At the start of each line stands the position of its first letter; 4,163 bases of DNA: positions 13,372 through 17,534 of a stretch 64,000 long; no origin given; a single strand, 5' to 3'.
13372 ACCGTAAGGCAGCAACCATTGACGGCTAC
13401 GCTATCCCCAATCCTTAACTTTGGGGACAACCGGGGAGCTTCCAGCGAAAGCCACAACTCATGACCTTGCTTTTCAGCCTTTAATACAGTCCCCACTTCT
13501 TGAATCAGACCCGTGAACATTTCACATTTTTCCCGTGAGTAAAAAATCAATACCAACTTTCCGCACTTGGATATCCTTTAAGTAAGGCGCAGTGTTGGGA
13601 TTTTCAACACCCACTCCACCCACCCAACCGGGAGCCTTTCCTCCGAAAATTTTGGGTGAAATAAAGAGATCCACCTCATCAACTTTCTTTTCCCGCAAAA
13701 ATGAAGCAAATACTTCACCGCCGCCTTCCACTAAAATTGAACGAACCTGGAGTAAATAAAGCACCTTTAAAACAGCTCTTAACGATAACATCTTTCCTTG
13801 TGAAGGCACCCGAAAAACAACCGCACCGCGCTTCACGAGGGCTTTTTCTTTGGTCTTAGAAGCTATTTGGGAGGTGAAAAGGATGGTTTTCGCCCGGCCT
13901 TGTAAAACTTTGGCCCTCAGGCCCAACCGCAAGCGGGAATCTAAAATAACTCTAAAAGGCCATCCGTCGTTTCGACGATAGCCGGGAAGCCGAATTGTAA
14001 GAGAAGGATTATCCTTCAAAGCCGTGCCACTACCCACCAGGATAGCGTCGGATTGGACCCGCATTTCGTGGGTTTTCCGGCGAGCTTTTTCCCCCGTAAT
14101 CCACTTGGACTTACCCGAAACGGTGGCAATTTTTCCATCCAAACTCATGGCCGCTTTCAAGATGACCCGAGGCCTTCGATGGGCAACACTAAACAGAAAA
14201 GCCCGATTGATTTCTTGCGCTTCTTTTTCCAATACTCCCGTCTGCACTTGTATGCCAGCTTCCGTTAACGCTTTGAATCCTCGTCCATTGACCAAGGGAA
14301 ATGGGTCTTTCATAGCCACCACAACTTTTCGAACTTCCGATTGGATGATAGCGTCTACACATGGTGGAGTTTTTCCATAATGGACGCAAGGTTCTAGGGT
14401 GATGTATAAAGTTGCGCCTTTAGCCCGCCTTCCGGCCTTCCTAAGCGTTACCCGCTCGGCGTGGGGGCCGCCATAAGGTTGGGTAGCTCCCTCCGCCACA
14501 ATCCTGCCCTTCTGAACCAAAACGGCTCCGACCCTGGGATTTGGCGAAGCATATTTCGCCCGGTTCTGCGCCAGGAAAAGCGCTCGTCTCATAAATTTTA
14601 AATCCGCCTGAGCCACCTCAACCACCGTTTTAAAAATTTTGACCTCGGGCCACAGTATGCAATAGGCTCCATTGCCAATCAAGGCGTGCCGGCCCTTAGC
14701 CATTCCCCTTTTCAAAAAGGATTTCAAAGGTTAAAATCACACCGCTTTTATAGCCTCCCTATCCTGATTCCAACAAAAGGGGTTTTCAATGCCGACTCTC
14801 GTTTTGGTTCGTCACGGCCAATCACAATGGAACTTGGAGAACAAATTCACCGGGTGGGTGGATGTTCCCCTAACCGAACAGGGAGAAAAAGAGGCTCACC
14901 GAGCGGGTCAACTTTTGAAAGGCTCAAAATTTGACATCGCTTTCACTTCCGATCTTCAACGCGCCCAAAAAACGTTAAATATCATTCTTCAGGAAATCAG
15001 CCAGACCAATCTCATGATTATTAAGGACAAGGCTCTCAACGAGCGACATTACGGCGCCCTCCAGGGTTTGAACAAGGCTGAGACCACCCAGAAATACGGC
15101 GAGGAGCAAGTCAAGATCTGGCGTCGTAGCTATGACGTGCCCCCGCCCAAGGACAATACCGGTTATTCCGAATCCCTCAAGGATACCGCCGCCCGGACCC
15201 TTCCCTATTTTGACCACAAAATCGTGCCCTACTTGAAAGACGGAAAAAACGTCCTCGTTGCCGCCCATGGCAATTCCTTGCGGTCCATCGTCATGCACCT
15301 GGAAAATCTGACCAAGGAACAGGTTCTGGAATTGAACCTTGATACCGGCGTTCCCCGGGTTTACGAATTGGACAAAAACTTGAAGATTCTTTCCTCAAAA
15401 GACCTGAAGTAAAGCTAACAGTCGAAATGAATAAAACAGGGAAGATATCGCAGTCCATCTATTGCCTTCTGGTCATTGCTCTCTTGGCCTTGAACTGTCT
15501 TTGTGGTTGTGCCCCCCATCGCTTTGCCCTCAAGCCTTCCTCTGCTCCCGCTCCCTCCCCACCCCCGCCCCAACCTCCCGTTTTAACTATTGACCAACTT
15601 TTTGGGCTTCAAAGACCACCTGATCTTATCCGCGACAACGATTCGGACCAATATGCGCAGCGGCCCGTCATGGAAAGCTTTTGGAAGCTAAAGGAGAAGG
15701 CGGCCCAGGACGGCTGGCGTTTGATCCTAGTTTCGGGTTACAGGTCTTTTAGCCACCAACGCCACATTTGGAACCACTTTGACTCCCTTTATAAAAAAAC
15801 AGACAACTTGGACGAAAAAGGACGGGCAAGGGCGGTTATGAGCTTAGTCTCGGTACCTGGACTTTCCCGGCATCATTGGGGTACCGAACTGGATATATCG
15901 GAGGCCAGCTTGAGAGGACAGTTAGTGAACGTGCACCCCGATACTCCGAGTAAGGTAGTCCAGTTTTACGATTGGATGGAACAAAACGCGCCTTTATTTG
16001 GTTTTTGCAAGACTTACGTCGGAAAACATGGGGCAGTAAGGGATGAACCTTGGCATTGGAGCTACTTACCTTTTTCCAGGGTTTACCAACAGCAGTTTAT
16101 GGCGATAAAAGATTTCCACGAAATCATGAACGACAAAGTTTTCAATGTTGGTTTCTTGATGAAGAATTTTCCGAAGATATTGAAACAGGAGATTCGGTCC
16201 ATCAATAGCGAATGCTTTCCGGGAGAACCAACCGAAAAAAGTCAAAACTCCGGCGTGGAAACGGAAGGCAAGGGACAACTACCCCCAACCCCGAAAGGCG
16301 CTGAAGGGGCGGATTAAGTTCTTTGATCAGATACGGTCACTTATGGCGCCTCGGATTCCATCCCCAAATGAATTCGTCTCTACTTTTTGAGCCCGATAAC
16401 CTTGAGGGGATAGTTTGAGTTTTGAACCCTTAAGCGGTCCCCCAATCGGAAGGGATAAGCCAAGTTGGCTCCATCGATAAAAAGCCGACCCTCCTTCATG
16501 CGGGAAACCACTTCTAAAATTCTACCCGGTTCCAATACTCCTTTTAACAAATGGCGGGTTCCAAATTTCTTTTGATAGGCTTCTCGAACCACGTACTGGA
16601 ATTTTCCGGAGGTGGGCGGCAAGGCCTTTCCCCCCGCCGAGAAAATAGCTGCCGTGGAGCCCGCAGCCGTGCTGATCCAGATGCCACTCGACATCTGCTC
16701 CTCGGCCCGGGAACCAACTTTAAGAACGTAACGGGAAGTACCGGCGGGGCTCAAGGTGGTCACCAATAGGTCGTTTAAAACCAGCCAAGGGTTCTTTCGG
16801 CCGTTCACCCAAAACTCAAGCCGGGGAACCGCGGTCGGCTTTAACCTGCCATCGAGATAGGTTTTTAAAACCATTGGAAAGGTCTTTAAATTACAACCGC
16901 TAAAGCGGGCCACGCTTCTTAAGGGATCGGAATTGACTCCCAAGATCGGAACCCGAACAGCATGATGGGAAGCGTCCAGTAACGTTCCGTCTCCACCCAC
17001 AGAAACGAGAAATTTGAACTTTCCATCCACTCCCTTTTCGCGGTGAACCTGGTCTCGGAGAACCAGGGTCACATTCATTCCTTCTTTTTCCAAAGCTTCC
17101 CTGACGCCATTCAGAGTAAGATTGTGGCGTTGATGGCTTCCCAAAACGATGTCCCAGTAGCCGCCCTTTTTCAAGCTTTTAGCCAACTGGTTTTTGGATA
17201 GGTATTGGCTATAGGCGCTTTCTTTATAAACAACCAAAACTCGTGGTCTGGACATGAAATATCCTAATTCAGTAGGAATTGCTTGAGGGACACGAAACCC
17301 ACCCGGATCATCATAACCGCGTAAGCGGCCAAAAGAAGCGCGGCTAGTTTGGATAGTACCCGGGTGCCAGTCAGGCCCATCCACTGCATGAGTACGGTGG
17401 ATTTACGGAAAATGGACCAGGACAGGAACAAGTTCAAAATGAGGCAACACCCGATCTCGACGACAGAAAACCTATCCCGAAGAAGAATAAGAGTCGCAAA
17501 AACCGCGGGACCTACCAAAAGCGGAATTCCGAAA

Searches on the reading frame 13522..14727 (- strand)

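Call 23: search_protein_families(library=pfam, proteins=[window:13522-14727:-], max_evalue=0.001)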
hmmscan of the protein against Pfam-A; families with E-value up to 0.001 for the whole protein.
window:13522-14727:- (401 aa): 4 families
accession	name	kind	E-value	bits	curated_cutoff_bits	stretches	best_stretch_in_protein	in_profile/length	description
PF01872.23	RibD_C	-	7.6e-50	169.9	24.1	1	186-396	1-196/197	RibD C-terminal domain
PF00383.29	dCMP_cyt_deam_1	-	1.7e-19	70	25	1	41-139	3-102/102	Cytidine and deoxycytidylate deaminase zinc-binding region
PF14437.12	MafB19-deam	-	2.3e-12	47.5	27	1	42-142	3-104/142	MafB19-like deaminase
PF18785.7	Inv-AAD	-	3.4e-07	30.6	26.5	1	73-170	9-124/129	Invertebrate-AID/APOBEC-deaminase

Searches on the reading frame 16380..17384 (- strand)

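Call 23: search_protein_families(library=pfam, proteins=[window:16380-17384:-], max_evalue=0.001)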
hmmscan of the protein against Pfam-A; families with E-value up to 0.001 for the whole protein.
window:16380-17384:- (334 aa): 2 families
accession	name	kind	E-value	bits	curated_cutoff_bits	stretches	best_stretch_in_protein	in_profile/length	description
PF01513.26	NAD_kinase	-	2.9e-07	31.3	25.5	1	110-152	60-104/130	ATP-NAD kinase N-terminal domain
PF20143.4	NAD_kinase_C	-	2e-05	24.8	23.7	1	225-330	24-124/126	ATP-NAD kinase C-terminal domain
